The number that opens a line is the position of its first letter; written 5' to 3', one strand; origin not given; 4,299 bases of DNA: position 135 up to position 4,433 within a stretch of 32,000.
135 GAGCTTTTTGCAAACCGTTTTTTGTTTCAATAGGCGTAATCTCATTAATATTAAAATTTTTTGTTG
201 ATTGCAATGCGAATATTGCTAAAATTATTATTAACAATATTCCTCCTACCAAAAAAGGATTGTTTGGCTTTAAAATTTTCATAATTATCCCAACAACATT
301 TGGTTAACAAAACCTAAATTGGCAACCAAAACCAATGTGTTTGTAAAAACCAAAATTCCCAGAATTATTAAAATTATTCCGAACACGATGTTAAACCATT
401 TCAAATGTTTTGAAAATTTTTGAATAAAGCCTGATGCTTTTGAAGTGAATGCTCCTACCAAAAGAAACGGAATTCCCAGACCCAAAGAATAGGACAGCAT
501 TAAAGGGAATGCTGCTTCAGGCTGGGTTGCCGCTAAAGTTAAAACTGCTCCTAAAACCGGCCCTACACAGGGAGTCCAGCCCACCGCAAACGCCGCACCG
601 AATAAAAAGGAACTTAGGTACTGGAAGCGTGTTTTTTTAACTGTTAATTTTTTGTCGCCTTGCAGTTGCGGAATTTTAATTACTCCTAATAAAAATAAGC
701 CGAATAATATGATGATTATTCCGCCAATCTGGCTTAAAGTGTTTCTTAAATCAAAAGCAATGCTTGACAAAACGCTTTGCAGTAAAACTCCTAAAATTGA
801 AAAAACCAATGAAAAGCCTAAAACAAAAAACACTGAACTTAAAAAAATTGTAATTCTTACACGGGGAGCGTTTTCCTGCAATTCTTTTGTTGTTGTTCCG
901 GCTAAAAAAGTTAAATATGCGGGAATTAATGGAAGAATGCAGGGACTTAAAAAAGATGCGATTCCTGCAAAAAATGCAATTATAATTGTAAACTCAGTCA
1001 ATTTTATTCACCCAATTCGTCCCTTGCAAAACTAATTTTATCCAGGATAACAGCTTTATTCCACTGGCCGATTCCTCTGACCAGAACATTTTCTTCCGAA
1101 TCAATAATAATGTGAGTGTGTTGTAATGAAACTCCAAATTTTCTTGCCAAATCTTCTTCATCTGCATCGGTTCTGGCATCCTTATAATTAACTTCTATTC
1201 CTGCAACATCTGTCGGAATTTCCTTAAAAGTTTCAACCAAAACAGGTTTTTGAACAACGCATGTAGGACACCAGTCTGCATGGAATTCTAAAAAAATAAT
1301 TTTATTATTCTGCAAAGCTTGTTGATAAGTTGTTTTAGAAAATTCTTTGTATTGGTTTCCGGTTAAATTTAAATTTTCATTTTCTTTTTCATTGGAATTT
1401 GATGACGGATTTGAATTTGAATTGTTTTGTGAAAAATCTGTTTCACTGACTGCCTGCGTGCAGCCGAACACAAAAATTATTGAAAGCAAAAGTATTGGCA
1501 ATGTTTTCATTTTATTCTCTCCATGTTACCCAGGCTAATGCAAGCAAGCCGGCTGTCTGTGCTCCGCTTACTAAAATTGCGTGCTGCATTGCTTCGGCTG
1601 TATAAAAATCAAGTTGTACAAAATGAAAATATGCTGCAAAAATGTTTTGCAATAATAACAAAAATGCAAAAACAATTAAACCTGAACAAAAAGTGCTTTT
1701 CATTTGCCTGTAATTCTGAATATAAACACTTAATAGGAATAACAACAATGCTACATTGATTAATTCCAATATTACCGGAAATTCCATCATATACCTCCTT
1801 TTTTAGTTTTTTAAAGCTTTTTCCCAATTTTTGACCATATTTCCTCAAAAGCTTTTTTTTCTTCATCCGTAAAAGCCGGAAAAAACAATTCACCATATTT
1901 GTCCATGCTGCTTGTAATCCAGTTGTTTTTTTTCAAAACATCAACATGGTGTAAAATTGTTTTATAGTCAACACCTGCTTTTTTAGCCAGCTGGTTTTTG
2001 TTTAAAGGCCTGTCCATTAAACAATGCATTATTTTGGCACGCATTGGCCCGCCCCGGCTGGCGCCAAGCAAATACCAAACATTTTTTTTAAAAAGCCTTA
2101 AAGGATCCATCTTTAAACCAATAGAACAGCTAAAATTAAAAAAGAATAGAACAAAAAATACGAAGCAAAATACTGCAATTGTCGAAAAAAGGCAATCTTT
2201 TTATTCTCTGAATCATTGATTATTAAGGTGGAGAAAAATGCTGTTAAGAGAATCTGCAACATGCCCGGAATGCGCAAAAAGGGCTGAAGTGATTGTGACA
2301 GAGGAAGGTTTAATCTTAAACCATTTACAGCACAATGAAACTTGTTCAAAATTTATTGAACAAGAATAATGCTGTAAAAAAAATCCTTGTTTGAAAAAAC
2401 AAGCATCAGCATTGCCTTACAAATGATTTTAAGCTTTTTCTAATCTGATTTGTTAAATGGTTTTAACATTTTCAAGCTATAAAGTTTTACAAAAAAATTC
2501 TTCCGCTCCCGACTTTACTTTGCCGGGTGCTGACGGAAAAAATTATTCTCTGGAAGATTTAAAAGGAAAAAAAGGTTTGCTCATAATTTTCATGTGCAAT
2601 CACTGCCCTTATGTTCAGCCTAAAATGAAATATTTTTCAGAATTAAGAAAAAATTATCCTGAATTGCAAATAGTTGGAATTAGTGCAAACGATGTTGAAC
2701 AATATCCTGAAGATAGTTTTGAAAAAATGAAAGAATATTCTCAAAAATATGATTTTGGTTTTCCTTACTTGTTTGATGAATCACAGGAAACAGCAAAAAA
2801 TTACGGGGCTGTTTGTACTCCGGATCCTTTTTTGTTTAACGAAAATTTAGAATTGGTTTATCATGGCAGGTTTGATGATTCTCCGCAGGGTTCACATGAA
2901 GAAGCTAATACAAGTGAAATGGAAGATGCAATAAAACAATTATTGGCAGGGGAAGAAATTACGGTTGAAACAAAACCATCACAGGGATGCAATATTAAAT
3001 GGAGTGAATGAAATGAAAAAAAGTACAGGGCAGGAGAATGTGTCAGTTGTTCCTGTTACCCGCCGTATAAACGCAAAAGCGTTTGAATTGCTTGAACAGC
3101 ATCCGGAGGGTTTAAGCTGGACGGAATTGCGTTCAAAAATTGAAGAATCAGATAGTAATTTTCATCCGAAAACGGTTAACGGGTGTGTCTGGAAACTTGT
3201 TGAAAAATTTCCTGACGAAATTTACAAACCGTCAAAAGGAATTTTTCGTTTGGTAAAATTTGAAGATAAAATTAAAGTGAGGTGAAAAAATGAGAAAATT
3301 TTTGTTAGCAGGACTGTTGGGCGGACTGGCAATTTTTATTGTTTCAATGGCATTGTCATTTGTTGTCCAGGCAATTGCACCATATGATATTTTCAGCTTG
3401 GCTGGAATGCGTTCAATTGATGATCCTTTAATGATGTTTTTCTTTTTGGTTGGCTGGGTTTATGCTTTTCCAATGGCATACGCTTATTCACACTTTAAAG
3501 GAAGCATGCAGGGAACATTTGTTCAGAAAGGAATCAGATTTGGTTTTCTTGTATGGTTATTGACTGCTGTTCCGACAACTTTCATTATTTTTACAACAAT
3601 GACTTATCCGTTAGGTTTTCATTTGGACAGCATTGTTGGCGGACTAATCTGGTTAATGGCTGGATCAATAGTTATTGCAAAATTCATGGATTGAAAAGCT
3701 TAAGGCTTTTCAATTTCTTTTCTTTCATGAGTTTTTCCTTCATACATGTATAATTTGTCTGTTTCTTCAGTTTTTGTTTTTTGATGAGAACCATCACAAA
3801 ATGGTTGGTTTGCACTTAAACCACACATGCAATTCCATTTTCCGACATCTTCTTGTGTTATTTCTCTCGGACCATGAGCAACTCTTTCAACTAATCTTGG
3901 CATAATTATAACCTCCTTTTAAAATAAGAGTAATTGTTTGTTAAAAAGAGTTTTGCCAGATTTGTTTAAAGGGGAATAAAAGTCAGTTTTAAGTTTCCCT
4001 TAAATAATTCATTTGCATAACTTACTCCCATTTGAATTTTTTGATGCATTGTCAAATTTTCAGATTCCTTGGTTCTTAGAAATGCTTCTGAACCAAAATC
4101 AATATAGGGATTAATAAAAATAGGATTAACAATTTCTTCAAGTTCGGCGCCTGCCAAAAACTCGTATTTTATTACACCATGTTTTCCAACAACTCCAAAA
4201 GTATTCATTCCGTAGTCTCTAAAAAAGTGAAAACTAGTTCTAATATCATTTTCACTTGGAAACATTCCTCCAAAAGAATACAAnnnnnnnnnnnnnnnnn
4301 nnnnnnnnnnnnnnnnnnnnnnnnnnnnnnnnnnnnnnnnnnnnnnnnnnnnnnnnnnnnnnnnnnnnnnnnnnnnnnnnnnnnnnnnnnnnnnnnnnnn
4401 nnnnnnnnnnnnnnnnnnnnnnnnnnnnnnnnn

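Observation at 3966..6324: Two diverged paralogs of a membrane-anchored protein with a JAMM/MPN-like motif split by a long charged insert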

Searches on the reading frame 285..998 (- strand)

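Call 14: search_protein_families(library=pfam, proteins=[window:285-998:-], max_evalue=0.001)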
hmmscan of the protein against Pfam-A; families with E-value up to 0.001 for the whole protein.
window:285-998:- (237 aa): 1 family
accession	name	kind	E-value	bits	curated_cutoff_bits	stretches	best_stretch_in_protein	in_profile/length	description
PF02683.22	DsbD_TM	-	1.8e-16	60.6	27.1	1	5-218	4-215/219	Cytochrome C biogenesis protein transmembrane domain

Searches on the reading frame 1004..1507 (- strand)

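Call 14: search_protein_families(library=pfam, proteins=[window:1004-1507:-], max_evalue=0.001)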
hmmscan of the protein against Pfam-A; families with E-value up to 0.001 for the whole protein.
window:1004-1507:- (167 aa): 4 families
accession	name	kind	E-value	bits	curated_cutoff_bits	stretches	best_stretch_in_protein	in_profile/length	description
PF00085.26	Thioredoxin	-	1.3e-08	35.3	23.5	1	54-139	3-83/103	Thioredoxin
PF06110.17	TXD17-like_Trx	-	1.3e-06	28.5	23.1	1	52-114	4-72/119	Thioredoxin domain-containing protein 17-like, thioredoxin domain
PF13899.12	Thioredoxin_7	-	2.3e-05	24.9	27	1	60-91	9-40/83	Thioredoxin-like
PF13098.12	Thioredoxin_2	-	8.6e-05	23.3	27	1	65-151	2-97/104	Thioredoxin-like domain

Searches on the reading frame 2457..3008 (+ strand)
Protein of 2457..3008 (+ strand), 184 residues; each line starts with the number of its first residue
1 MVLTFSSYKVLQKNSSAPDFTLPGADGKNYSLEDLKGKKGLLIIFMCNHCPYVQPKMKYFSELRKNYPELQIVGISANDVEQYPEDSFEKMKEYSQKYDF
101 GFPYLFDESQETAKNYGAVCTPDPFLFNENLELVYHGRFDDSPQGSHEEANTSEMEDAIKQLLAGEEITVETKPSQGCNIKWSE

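Call 14: search_protein_families(library=pfam, proteins=[window:2457-3008:+], max_evalue=0.001)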
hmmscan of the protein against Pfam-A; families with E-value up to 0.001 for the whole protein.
window:2457-3008:+ (184 aa): 2 families
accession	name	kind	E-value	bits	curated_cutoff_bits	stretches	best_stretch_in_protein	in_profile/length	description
PF00578.27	AhpC-TSA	-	2.7e-22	79.4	26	1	16-135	4-123/124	AhpC/TSA family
PF08534.16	Redoxin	-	4.6e-20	72.3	26.6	1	13-148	2-140/148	Redoxin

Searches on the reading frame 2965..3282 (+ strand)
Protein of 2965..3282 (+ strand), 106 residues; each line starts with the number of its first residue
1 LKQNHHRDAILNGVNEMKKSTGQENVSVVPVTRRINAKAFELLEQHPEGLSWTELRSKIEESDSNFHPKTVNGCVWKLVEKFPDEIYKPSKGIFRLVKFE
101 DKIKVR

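Call 14: search_protein_families(library=pfam, proteins=[window:2965-3282:+], max_evalue=0.001)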
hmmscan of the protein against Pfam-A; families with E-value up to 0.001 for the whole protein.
window:2965-3282:+ (106 aa): 0 families

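Call 79: search_protein_families(library=pfam, proteins=[window:2965-3282:+], max_evalue=0.05)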
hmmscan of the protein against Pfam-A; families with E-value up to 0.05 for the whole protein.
window:2965-3282:+ (106 aa): 1 family
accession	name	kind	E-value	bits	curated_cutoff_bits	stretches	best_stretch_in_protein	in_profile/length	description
PF23159.1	WH_Rok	-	0.038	14.5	27.6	0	38-62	4-28/58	Repressor Rok winged helix domain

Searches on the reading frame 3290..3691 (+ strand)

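Call 14: search_protein_families(library=pfam, proteins=[window:3290-3691:+], max_evalue=0.001)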
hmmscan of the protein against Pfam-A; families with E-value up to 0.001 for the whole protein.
window:3290-3691:+ (134 aa): 0 families

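Call 79: search_protein_families(library=pfam, proteins=[window:3290-3691:+], max_evalue=0.05)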
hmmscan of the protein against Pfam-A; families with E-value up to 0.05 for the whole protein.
window:3290-3691:+ (134 aa): 1 family
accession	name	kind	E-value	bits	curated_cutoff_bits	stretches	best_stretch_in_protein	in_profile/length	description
PF17421.7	DUF5409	-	0.015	16.4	25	1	8-44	18-51/88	Family of unknown function (DUF5409)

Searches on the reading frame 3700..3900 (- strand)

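Call 14: search_protein_families(library=pfam, proteins=[window:3700-3900:-], max_evalue=0.001)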
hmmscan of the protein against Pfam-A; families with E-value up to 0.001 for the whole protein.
window:3700-3900:- (66 aa): 1 family
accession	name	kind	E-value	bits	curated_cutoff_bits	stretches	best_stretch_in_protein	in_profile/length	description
PF09360.15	zf-CDGSH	-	8.8e-09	35.9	29.5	1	21-40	29-48/48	Iron-binding zinc finger CDGSH type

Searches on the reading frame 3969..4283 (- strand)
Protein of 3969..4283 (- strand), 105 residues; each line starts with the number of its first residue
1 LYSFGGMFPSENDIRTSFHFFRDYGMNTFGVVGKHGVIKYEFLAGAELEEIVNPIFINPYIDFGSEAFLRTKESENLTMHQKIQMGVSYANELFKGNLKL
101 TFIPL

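Call 61: search_protein_families(library=pfam, proteins=[window:3969-4283:-], max_evalue=10)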
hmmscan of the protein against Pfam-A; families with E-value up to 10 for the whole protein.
seq(105 aa): 1 family
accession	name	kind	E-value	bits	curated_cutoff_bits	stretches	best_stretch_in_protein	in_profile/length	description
PF00863.25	Peptidase_C4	-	0.048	13.3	27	1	13-53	42-83/244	Peptidase family C4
